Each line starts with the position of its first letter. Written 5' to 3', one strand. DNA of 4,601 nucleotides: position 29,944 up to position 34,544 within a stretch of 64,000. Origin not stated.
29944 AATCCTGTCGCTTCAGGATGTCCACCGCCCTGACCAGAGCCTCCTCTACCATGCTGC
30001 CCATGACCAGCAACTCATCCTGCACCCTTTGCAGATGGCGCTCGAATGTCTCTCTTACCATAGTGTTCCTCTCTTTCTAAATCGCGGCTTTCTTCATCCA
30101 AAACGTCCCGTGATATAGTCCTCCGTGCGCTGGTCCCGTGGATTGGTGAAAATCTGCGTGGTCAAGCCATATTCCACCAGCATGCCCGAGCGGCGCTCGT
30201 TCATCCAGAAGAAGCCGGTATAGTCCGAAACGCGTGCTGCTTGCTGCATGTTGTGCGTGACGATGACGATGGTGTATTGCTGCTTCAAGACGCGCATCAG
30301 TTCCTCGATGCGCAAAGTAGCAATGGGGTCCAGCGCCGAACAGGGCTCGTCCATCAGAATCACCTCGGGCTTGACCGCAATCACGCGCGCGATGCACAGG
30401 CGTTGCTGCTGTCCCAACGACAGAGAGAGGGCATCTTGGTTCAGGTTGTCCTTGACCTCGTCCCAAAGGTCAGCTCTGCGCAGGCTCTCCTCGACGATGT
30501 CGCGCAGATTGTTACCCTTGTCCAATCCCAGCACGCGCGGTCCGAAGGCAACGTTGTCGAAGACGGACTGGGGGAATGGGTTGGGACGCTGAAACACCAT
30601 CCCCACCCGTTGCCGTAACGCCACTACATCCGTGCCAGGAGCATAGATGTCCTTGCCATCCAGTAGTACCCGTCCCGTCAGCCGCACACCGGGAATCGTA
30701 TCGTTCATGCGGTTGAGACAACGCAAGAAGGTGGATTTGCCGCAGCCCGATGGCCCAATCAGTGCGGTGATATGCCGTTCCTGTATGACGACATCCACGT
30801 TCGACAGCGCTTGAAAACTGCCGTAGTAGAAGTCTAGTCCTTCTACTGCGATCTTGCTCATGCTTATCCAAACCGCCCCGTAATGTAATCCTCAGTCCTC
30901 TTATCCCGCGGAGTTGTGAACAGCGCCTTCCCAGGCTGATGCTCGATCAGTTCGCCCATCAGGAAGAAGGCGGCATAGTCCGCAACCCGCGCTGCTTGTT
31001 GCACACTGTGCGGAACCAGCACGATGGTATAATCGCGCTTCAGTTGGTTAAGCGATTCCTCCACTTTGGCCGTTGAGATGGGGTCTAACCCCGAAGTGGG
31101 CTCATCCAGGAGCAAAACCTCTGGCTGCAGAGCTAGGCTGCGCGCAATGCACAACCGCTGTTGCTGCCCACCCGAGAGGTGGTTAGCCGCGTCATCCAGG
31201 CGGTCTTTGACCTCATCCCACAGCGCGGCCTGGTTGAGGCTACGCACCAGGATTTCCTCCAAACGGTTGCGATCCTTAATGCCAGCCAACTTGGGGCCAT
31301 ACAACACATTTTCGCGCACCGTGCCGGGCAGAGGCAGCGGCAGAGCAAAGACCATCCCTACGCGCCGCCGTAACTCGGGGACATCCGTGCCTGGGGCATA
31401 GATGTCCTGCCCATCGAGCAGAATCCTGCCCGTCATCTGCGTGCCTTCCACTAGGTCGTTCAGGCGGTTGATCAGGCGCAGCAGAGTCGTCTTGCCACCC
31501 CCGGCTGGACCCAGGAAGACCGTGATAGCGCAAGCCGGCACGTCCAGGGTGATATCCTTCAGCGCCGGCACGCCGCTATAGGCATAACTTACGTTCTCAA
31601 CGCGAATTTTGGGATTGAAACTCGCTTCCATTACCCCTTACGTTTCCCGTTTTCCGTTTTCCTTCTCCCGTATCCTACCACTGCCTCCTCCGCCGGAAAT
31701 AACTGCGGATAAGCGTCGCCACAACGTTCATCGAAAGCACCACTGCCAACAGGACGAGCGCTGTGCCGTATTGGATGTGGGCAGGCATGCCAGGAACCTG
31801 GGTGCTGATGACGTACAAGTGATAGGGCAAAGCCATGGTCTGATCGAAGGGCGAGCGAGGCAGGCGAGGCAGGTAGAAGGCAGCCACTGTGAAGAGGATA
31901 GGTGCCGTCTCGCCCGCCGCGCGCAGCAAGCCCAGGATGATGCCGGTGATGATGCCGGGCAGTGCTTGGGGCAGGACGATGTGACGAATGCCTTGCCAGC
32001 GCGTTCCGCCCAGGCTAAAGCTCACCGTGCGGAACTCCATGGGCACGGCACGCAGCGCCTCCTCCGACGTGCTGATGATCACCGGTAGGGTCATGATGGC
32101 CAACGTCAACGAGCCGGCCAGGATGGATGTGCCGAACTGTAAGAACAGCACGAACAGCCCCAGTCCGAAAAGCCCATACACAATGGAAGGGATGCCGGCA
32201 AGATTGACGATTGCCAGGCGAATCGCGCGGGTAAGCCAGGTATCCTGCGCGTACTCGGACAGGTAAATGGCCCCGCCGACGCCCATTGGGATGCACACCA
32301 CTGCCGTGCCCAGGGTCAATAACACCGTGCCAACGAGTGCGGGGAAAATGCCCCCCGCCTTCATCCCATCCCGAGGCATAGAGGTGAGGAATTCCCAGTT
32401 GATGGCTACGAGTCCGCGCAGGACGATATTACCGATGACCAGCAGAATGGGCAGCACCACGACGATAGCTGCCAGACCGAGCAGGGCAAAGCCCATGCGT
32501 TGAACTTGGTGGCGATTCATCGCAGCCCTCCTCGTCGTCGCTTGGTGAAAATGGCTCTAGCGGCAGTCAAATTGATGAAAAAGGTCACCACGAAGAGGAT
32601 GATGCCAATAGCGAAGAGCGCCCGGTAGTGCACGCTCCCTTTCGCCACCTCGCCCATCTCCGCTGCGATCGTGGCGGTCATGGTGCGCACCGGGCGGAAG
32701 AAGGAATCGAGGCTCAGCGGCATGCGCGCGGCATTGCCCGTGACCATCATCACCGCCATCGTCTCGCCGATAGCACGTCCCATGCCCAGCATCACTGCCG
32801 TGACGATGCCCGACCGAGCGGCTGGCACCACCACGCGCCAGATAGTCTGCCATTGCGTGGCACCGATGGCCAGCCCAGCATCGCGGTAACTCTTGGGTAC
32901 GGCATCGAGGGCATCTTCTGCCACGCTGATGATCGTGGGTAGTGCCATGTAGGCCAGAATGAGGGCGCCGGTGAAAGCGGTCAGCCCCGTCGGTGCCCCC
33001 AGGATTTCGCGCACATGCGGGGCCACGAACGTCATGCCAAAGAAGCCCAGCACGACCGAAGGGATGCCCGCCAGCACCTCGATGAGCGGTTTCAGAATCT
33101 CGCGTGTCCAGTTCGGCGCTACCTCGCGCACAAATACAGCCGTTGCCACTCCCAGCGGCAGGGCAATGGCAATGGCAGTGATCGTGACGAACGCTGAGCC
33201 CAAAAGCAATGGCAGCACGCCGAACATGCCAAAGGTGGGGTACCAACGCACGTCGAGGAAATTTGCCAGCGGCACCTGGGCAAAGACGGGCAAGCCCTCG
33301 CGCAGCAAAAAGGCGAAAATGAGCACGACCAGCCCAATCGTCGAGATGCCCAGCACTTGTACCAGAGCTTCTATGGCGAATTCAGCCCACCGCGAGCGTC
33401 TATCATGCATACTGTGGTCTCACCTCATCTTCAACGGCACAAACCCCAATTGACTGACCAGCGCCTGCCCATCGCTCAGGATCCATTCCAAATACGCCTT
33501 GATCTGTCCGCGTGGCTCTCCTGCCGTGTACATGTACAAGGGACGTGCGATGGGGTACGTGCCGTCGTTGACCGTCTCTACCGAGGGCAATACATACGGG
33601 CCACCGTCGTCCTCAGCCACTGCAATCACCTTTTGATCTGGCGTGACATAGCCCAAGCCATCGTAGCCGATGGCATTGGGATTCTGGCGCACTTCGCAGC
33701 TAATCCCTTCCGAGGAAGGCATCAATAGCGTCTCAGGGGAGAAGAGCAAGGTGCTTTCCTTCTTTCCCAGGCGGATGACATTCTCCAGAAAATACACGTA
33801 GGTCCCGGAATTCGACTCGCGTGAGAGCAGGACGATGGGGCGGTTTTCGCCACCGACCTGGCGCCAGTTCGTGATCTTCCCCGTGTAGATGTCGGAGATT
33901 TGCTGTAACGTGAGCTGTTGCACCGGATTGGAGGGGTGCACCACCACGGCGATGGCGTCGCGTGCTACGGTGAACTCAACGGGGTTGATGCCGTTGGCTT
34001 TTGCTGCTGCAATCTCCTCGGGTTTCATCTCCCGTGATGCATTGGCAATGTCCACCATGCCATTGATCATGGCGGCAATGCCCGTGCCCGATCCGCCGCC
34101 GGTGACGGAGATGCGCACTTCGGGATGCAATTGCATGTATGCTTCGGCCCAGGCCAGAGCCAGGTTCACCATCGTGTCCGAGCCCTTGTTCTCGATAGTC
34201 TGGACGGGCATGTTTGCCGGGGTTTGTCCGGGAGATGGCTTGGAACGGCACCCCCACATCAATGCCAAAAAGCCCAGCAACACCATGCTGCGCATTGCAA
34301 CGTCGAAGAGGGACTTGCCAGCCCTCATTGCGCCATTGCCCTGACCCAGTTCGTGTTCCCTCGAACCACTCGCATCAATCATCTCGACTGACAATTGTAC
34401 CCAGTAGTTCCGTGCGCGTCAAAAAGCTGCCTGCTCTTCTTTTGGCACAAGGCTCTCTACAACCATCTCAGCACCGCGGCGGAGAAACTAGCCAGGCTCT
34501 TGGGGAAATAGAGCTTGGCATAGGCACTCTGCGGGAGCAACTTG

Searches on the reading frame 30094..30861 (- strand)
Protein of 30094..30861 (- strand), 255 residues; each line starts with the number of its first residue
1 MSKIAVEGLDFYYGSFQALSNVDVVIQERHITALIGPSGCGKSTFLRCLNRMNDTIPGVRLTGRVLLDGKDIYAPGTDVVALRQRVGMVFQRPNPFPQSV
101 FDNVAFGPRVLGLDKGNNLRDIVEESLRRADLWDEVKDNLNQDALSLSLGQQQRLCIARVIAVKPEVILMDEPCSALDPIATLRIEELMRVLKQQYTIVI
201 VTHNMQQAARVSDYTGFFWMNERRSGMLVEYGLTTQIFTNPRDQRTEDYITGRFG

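Call 40: search_protein_families(library=pfam, proteins=[window:30094-30861:-], max_evalue=0.01)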
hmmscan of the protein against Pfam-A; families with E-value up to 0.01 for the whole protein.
window:30094-30861:- (255 aa): 10 families
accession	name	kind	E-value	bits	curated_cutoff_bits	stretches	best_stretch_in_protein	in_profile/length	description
PF00005.33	ABC_tran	-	2.2e-29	103.2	25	1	19-174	1-136/137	ABC transporter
PF13304.12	AAA_21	-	1.3e-12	48.8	27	2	133-205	224-300/304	AAA domain, putative AbiEii toxin, Type IV TA system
PF02463.25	SMC_N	-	2.9e-06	27.3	40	0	146-219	136-213/220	RecF/RecN/SMC N terminal domain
PF13401.12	AAA_22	-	0.00023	21.9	27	1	28-56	4-32/130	AAA domain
PF13476.12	AAA_23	-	0.00027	22.1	27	1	14-49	8-39/201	AAA domain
PF13555.12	AAA_29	-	0.0011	19.1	27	1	21-46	14-39/61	P-loop containing region of AAA domain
PF03193.22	RsgA_GTPase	-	0.0012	19.1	30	1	19-51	97-128/174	RsgA GTPase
PF13175.12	AAA_15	-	0.0014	18.7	32.1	1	16-53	11-47/374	AAA ATPase domain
PF20703.3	nSTAND1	-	0.0048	17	27.1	1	10-48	14-52/379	Novel STAND NTPase 1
PF03215.21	Rad17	-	0.0057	17.1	23.8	0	27-51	43-67/186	Rad17 P-loop domain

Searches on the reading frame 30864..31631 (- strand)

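Call 40: search_protein_families(library=pfam, proteins=[window:30864-31631:-], max_evalue=0.01)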
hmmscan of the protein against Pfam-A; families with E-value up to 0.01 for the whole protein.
window:30864-31631:- (255 aa): 3 families
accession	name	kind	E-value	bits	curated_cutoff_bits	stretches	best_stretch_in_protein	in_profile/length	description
PF00005.33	ABC_tran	-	2.2e-28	100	25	1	24-180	1-137/137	ABC transporter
PF13304.12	AAA_21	-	3.8e-10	40.8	27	1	135-209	221-299/304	AAA domain, putative AbiEii toxin, Type IV TA system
PF13401.12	AAA_22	-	0.0098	16.7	27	0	35-177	6-92/130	AAA domain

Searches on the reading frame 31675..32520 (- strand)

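Call 40: search_protein_families(library=pfam, proteins=[window:31675-32520:-], max_evalue=0.01)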
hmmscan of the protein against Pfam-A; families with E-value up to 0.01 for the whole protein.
window:31675-32520:- (281 aa): 1 family
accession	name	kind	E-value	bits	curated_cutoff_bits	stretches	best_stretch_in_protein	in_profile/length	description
PF00528.27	BPD_transp_1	-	2e-17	63.9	26.4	1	83-279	4-182/184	Binding-protein-dependent transport system inner membrane component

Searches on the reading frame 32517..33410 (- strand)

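Call 40: search_protein_families(library=pfam, proteins=[window:32517-33410:-], max_evalue=0.01)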
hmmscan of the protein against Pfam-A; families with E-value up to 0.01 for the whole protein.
window:32517-33410:- (297 aa): 1 family
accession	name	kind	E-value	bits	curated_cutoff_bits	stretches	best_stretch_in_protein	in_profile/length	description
PF00528.27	BPD_transp_1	-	2.2e-20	73.6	26.4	1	84-292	2-182/184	Binding-protein-dependent transport system inner membrane component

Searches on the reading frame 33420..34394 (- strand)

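Call 40: search_protein_families(library=pfam, proteins=[window:33420-34394:-], max_evalue=0.01)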
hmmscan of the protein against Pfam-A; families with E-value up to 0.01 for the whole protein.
window:33420-34394:- (324 aa): 4 families
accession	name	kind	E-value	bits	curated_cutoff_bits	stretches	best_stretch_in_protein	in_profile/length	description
PF12849.12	PBP_like_2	-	3.4e-49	168.4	27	1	64-308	9-266/267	PBP superfamily domain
PF12727.12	PBP_like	-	1.4e-11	44.3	27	1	83-213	1-120/193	PBP superfamily domain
PF13531.11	SBP_bac_11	-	2.1e-05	24.9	25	1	82-315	16-223/227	Bacterial extracellular solute-binding protein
PF01547.30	SBP_bac_1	-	8e-05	23.2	26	0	243-311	233-306/307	Bacterial extracellular solute-binding protein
